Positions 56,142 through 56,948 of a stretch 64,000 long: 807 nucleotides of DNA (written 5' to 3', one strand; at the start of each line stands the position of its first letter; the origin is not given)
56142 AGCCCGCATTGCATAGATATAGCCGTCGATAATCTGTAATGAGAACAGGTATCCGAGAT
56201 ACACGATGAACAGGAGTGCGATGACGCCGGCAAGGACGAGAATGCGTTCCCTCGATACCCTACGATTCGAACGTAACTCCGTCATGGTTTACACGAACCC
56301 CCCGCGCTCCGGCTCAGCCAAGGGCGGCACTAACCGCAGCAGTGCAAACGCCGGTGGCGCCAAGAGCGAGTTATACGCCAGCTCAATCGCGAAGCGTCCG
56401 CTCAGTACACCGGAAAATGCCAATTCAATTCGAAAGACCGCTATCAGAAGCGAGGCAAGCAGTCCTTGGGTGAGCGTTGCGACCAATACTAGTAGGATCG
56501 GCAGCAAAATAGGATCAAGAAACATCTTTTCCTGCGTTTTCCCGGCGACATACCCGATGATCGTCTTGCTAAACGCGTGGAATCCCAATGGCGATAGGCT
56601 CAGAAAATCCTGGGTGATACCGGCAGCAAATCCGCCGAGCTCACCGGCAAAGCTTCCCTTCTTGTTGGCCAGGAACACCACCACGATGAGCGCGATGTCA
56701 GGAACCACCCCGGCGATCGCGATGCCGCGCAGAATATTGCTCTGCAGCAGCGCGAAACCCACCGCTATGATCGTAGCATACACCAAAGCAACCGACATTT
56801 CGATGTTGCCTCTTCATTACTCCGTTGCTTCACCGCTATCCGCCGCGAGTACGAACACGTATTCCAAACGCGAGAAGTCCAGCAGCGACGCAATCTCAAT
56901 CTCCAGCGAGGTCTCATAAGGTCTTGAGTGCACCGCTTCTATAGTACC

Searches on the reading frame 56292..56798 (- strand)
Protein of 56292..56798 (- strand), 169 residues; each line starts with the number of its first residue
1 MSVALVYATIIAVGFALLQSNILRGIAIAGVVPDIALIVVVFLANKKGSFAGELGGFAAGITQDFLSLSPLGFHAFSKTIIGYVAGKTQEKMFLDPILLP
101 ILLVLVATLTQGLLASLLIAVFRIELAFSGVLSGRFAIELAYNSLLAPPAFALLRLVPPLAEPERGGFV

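Call 31: find_encoding_contigs(protein=window:56292-56798:-, flank=10000, max_places=8)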
Protein window:56292-56798:- (169 aa): 4 contigs read that carry it; 4 places shown.
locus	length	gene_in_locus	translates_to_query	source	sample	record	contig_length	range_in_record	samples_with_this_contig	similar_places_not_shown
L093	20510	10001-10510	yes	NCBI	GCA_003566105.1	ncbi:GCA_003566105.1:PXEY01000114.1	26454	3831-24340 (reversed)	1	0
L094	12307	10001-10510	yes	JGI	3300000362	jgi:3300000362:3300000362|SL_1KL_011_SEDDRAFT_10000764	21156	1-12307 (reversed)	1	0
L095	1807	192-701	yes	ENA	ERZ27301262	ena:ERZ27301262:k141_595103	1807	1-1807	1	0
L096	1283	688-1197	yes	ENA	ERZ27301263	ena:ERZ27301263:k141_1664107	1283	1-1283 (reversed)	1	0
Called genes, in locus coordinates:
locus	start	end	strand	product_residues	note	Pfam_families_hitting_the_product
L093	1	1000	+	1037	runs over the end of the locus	?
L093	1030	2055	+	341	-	PF02618:YceG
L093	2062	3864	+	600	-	PF01807:Zn_ribbon_DnaG, PF08275:DNAG_N, PF01751:Toprim, PF13155:Toprim_2, PF13362:Toprim_3, PF13662:Toprim_4, PF10410:DnaB_bind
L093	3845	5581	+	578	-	PF03979:Sigma70_r1_1, PF00140:Sigma70_r1_2, PF04542:Sigma70_r2, PF04539:Sigma70_r3, PF04545:Sigma70_r4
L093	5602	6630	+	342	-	PF02591:Zn_ribbon_9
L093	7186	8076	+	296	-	PF09976:TPR_21 (faint), PF13428:TPR_14 (faint), PF13181:TPR_8 (faint), PF13432:TPR_16 (weak), PF07719:TPR_2 (weak), PF23914:TPR_CcmH_CycH (weak), PF13432:TPR_16 (weak), PF07719:TPR_2 (weak), +5 more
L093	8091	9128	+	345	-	PF06723:MreB_Mbl, PF00022:Actin (faint), PF00012:HSP70, PF14450:FtsA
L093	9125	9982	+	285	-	PF04085:MreC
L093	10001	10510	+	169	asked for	PF04093:MreD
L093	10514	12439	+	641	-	PF03717:PBP_dimer, PF00905:Transpeptidase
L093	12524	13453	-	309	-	PF01503:PRA-PH (faint), PF03819:MazG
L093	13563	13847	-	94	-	-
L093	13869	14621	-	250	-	-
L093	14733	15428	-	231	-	PF09976:TPR_21 (faint), PF13424:TPR_12 (faint), PF13174:TPR_6 (faint), PF13428:TPR_14 (faint), PF13432:TPR_16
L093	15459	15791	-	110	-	PF25601:AAA_lid_14, PF02954:HTH_8, PF01381:HTH_3 (faint)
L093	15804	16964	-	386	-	PF01590:GAF, PF13185:GAF_2, PF13492:GAF_3, PF00158:Sigma54_activat, PF14532:Sigma54_activ_2, PF07728:AAA_5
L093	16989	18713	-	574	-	PF17092:PCB_OB (faint), PF13509:S1_2 (faint), PF23459:S1_RRP5 (faint), PF18614:RNase_II_C_S1 (faint), PF00575:S1, PF21710:Spt6_S1 (faint), PF00575:S1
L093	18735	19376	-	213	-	PF02224:Cytidylate_kin, PF13189:Cytidylate_kin2, PF13207:AAA_17 (faint)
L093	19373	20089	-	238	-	PF01479:S4, PF13275:S4_2 (weak), PF00849:PseudoU_synth_2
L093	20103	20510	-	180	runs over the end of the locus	PF04079:SMC_ScpB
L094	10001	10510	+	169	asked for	PF04093:MreD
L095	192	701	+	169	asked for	PF04093:MreD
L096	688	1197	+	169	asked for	PF04093:MreD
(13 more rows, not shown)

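Call 39: search_protein_families(library=pfam, proteins=[L093:7186-8073:+], max_evalue=0.001)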
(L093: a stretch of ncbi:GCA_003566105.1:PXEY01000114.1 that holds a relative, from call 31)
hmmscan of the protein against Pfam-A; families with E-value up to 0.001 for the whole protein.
L093:7186-8073:+ (296 aa): 14 families
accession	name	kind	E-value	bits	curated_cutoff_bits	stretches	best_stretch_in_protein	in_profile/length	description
PF07719.23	TPR_2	-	1.9e-21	74.8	27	2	253-286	1-34/34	Tetratricopeptide repeat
PF13432.12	TPR_16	-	3e-16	60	32.7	2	131-182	13-64/65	Tetratricopeptide repeat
PF00515.34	TPR_1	-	5.5e-13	48.6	27.8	1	149-182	1-34/34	Tetratricopeptide repeat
PF14559.12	TPR_19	-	5e-12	46.4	25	2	229-294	1-65/68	Tetratricopeptide repeat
PF13174.12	TPR_6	-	1.4e-10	41.6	26.3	0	153-181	4-32/33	Tetratricopeptide repeat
PF13181.12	TPR_8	-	2.3e-09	37.1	25.7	0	253-286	1-34/34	Tetratricopeptide repeat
PF13428.12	TPR_14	-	2.7e-08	34.1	23.5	0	150-184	2-36/44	Tetratricopeptide repeat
PF25063.1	ARM_TT21_C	-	5.3e-07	30.2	35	1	218-284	94-160/209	Tetratricopeptide repeat protein 21 C-terminal ARM domain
PF13414.12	TPR_11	-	1.6e-06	28.1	26.8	0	158-192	3-38/42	TPR repeat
PF23914.1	TPR_CcmH_CycH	-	2.4e-06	27.9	42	1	185-282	53-150/158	Cytochrome c-type biogenesis protein H TPR domain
PF09976.15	TPR_21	-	5.9e-06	26.6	25.5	1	148-287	39-180/193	Tetratricopeptide repeat-like domain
PF12895.13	ANAPC3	-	9.2e-05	23.1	27.2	0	137-207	11-81/82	Anaphase-promoting complex, cyclosome, subunit 3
PF13424.12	TPR_12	-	0.00024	21.6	30.1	0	186-248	7-74/77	Tetratricopeptide repeat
PF13176.12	TPR_7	-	0.0007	19.9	27.9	0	155-182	5-34/36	Tetratricopeptide repeat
